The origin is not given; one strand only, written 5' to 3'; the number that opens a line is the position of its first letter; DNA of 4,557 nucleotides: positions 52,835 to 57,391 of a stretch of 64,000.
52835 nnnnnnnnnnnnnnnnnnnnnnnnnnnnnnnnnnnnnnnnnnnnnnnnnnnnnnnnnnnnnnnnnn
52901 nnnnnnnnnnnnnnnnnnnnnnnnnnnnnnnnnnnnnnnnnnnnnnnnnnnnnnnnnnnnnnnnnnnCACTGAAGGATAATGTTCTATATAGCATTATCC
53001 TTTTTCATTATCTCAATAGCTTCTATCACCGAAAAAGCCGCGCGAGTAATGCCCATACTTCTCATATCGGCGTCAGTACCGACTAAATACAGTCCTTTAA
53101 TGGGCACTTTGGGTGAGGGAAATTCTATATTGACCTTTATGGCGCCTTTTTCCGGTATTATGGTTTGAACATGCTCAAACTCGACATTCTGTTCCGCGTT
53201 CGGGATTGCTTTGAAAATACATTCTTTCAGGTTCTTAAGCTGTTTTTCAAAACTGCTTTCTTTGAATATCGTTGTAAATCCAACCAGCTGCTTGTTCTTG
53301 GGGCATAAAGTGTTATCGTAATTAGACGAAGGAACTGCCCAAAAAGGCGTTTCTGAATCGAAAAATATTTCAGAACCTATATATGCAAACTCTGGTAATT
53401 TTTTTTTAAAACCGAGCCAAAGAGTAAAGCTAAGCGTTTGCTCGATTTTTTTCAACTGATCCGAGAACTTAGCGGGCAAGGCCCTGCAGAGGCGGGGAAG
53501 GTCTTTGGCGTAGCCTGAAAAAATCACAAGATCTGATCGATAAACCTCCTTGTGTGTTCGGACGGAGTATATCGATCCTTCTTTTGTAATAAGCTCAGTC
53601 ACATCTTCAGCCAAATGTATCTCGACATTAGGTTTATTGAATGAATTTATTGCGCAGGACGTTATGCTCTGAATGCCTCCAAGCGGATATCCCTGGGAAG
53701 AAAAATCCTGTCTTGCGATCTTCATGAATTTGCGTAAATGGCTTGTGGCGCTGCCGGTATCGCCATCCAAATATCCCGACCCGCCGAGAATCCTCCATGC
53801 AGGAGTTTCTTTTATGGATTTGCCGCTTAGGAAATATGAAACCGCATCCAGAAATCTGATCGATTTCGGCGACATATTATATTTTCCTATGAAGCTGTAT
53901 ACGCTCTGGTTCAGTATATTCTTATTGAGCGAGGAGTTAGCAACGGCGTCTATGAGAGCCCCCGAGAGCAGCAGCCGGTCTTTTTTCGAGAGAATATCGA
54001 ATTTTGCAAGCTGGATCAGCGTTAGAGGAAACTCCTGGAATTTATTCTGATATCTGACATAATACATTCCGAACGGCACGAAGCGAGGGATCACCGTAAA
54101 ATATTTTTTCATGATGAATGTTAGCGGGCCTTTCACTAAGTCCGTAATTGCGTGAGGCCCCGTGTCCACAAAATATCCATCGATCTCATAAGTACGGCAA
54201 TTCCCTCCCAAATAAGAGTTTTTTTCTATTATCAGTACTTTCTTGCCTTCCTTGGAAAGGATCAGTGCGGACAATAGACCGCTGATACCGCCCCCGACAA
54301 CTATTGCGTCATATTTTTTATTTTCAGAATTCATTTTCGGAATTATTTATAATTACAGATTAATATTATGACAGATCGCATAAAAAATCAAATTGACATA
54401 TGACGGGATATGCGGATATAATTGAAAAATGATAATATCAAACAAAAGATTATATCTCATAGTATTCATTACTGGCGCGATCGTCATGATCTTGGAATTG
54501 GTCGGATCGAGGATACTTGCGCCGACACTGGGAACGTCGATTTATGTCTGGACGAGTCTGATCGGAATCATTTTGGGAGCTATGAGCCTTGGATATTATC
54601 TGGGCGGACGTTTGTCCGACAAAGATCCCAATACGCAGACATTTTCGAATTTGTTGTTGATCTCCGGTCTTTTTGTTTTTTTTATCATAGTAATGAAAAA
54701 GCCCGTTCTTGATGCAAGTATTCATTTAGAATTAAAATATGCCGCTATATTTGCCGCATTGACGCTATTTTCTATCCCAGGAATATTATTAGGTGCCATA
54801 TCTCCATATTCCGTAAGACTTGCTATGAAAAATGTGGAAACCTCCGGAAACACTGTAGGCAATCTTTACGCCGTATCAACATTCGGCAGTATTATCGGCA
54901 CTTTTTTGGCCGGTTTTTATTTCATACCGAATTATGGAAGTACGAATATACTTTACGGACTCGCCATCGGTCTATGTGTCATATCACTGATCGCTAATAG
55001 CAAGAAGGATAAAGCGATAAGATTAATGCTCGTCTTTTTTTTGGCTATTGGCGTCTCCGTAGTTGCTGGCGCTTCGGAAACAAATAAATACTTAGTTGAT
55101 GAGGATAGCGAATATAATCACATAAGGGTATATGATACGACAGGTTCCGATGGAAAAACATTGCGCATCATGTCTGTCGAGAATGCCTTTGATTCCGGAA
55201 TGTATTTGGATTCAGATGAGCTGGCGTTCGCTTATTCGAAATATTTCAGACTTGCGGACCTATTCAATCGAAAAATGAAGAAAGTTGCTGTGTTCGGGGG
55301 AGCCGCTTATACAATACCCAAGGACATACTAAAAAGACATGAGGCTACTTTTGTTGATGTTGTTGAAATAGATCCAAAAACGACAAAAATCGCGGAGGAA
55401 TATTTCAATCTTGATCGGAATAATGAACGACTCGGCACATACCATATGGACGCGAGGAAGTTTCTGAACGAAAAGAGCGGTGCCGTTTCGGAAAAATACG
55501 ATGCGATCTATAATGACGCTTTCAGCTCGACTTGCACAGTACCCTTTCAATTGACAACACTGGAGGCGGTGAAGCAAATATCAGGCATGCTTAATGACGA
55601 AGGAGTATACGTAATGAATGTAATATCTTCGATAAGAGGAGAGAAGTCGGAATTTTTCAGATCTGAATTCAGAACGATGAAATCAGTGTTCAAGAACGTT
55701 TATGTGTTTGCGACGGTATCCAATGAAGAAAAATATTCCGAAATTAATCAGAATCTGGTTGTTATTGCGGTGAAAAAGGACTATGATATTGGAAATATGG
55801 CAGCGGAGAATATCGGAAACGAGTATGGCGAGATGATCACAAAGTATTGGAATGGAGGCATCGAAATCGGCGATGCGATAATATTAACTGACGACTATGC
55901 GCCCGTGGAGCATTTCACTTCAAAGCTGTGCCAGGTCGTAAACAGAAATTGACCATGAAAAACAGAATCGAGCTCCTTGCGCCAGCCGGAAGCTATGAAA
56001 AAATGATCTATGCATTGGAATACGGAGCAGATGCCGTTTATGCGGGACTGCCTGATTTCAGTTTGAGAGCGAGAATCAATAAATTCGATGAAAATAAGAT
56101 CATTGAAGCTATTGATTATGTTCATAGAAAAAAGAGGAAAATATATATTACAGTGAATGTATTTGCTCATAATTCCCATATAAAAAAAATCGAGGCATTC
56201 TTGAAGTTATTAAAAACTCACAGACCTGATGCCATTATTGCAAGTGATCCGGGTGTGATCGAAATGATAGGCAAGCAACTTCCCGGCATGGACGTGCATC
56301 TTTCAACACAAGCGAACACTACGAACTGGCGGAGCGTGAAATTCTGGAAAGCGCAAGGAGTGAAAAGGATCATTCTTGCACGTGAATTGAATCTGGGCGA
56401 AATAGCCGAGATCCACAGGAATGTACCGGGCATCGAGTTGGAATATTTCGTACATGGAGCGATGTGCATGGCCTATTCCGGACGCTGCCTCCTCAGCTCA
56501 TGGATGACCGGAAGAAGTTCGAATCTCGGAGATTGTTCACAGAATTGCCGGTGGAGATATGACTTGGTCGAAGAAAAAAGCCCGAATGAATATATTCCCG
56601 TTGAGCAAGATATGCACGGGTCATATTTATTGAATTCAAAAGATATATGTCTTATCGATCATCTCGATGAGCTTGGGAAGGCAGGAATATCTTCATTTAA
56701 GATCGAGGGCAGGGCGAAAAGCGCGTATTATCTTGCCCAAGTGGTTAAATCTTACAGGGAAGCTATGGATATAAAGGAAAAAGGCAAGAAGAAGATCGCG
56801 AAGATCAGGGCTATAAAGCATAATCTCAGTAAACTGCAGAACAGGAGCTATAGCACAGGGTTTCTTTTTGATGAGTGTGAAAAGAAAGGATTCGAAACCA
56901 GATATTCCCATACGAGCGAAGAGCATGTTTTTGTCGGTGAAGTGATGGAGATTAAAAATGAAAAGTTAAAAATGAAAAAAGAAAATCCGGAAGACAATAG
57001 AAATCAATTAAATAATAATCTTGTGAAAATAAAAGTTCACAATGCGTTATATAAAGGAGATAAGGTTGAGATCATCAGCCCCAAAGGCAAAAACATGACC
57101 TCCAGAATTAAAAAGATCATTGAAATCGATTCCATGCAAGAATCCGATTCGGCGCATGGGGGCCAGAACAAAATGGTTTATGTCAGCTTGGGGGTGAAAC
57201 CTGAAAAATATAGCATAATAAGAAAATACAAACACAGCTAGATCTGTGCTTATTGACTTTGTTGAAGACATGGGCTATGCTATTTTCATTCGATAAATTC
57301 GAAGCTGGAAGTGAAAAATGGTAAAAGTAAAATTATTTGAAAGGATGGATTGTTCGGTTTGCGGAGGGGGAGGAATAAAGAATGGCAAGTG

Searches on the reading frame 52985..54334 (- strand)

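Call 3: search_protein_families(library=pfam, proteins=[window:52985-54334:-], max_evalue=0.01)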
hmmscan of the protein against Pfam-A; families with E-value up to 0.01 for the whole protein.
window:52985-54334:- (449 aa): 13 families
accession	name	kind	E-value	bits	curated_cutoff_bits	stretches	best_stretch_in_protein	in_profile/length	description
PF13450.12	NAD_binding_8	-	1.2e-16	61.2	21.9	1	12-66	1-55/68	NAD(P)-binding Rossmann-like domain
PF01593.30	Amino_oxidase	-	4.4e-15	56.3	19.8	1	17-314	1-297/443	Flavin containing amine oxidoreductase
PF03486.20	HI0933_like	-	1.8e-08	34.6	50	1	9-43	2-36/244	HI0933-like protein Rossmann domain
PF12831.13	FAD_oxidored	-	1e-07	32.1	27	1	9-46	1-38/416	FAD dependent oxidoreductase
PF00890.30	FAD_binding_2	-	1.6e-07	31.4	20.4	1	9-45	1-37/414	FAD binding domain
PF13738.12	Pyr_redox_3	-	2.8e-07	30.5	30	0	11-59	1-49/305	Pyridine nucleotide-disulphide oxidoreductase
PF01266.30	DAO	-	2.9e-07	30.8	27.9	1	9-44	1-37/353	FAD dependent oxidoreductase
PF00996.24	GDI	-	6.5e-07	28.7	23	1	5-48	2-45/436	GDP dissociation inhibitor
PF01494.25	FAD_binding_3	-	3.8e-05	23.5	22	1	8-40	2-34/349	FAD binding domain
PF07992.20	Pyr_redox_2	-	6.3e-05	23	26.1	1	6-43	141-178/291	Pyridine nucleotide-disulphide oxidoreductase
PF00070.33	Pyr_redox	-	0.0001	23.2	22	0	10-42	2-34/82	Pyridine nucleotide-disulphide oxidoreductase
PF01946.23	Thi4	-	0.00021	21.1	26.2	1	7-44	17-55/235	Thi4 family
PF01134.28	GIDA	-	0.0067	16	22.1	0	9-39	1-31/391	Glucose inhibited division protein A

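Call 4: search_protein_families(library=ncbifam, proteins=[window:52985-54334:-], max_evalue=0.01)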
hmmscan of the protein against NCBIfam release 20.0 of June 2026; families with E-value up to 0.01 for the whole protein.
window:52985-54334:- (449 aa): 103 families (the best 25 are shown)
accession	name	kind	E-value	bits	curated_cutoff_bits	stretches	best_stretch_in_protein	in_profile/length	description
NF005560.0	PRK07233.1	equivalog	1.1e-17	64.1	252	2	11-61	4-54/435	hypothetical protein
NF058655.1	CrtID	equivalog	1.4e-17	63.7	640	2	11-60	2-51/478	bifunctional phytoene desaturase/3,4-desaturase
TIGR02734.1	crtI_fam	subfamily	3e-16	59.2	238.1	1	10-65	1-56/504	phytoene desaturase family protein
NF042421.1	hydcarot_desat_CrtD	equivalog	1.1e-14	53.8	500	1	9-64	3-58/487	1-hydroxycarotenoid 3,4-desaturase CrtD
NF045637.1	carotdesatCrtDProt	equivalog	9.4e-14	50.8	580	1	11-64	2-55/485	1-hydroxycarotenoid 3,4-desaturase CrtD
TIGR00562.1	proto_IX_ox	equivalog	2.6e-12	46.1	97.85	1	8-149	3-144/470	protoporphyrinogen oxidase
TIGR02730.1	carot_isom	equivalog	9.1e-12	44.5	586.9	1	8-67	1-60/493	carotenoid isomerase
TIGR02733.1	desat_CrtD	equivalog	1.1e-10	40.9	549.7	1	10-69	4-63/492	C-3',4' desaturase CrtD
TIGR00031.1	UDP-GALP_mutase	equivalog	3e-10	39.6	303.75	1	7-61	1-57/378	UDP-galactopyranose mutase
NF005545.0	PRK07208.1-1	equivalog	2.6e-09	36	451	1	3-106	3-105/504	hypothetical protein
TIGR00275.1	TIGR00275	subfamily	5.2e-09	35.4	183.8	1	11-43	2-34/401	aminoacetone oxidase family FAD-binding enzyme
NF005548.0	PRK07208.1-4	equivalog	7.1e-09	34.8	389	1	9-107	5-102/488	hypothetical protein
TIGR03467.1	HpnE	equivalog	8.3e-09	35.2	283.05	1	11-63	2-56/430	hydroxysqualene dehydroxylase HpnE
NF008843.0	PRK11883.1-3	equivalog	1.9e-08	33.8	406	1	10-311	4-292/424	protoporphyrinogen oxidase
NF005547.0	PRK07208.1-3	equivalog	2e-08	33.4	380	1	6-63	3-60/465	hypothetical protein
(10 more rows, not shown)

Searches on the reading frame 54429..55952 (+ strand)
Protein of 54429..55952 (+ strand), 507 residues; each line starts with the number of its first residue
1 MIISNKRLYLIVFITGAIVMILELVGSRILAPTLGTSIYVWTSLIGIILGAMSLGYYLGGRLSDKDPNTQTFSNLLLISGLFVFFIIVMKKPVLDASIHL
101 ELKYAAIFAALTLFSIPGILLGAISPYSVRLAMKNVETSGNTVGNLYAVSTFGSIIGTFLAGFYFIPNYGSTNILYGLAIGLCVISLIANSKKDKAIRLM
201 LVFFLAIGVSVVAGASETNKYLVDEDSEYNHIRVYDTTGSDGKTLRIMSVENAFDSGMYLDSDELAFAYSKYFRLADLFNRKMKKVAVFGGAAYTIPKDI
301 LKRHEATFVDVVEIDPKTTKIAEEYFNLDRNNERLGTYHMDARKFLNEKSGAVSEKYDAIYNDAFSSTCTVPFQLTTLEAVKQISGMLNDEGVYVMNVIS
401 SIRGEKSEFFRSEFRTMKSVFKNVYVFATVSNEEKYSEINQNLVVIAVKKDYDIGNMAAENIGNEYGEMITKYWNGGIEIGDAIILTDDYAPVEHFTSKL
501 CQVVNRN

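Call 3: search_protein_families(library=pfam, proteins=[window:54429-55952:+], max_evalue=0.01)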
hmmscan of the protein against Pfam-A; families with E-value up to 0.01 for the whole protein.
window:54429-55952:+ (507 aa): 1 family
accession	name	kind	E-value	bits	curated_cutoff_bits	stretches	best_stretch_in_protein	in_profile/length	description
PF01564.23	Spermine_synth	-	2.5e-09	37.4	22.9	1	278-429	14-161/186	Spermine/spermidine synthase domain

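Call 4: search_protein_families(library=ncbifam, proteins=[window:54429-55952:+], max_evalue=0.01)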
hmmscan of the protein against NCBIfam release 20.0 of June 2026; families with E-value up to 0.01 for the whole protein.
window:54429-55952:+ (507 aa): 6 families
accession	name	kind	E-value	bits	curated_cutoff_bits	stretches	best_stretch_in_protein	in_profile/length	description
NF037959.1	MFS_SpdSyn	subfamily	3.4e-83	280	40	1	17-495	2-479/480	fused MFS/spermidine synthase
NF002956.0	PRK03612.1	equivalog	1.2e-13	50.3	472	1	6-402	20-421/522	polyamine aminopropyltransferase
NF002010.0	PRK00811.1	equivalog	5.5e-13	48.8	260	1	217-477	21-268/287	polyamine aminopropyltransferase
NF003380.0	PRK04457.1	equivalog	5.7e-13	48.5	304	1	254-423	40-200/265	polyamine aminopropyltransferase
TIGR00417.1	speE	equivalog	8.1e-11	41.7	249.55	1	217-478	15-261/271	spermidine synthase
NF002435.0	PRK01581.1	equivalog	0.00085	18.5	537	1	284-398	152-268/374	polyamine aminopropyltransferase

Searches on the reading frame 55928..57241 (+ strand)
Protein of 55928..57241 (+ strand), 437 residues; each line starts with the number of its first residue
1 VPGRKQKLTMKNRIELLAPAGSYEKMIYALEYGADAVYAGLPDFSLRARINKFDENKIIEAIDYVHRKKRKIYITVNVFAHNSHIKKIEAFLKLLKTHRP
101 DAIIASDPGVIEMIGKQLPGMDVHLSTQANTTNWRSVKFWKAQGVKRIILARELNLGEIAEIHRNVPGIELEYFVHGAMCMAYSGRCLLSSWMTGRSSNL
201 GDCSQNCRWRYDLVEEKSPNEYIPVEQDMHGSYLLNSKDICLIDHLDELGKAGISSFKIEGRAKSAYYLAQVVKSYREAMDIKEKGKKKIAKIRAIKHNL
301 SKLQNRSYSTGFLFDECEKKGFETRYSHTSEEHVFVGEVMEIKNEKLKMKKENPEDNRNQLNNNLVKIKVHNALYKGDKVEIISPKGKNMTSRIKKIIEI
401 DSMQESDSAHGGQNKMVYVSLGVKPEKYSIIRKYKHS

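Call 97: search_protein_families(library=ncbifam, proteins=[window:55928-57241:+], max_evalue=1e-10)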
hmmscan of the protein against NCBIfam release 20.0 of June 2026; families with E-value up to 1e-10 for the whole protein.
window:55928-57241:+ (437 aa): 4 families
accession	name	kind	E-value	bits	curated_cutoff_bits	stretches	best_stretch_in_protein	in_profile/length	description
NF011996.0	PRK15452.1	equivalog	1.7e-117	393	534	2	12-216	3-207/449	prephenate-dependent tRNA uridine(34) hydroxylase TrhP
NF047963.1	quinone_UbiU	equivalog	3.2e-56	190.8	440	1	14-212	1-202/331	ubiquinone anaerobic biosynthesis protein UbiU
NF047965.1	quinone_UbiV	equivalog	1.8e-14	53.9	275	1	51-298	42-276/292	ubiquinone anaerobic biosynthesis protein UbiV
NF011991.0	PRK15447.1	equivalog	7.6e-13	48.5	283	1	51-298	43-282/302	U32 family peptidase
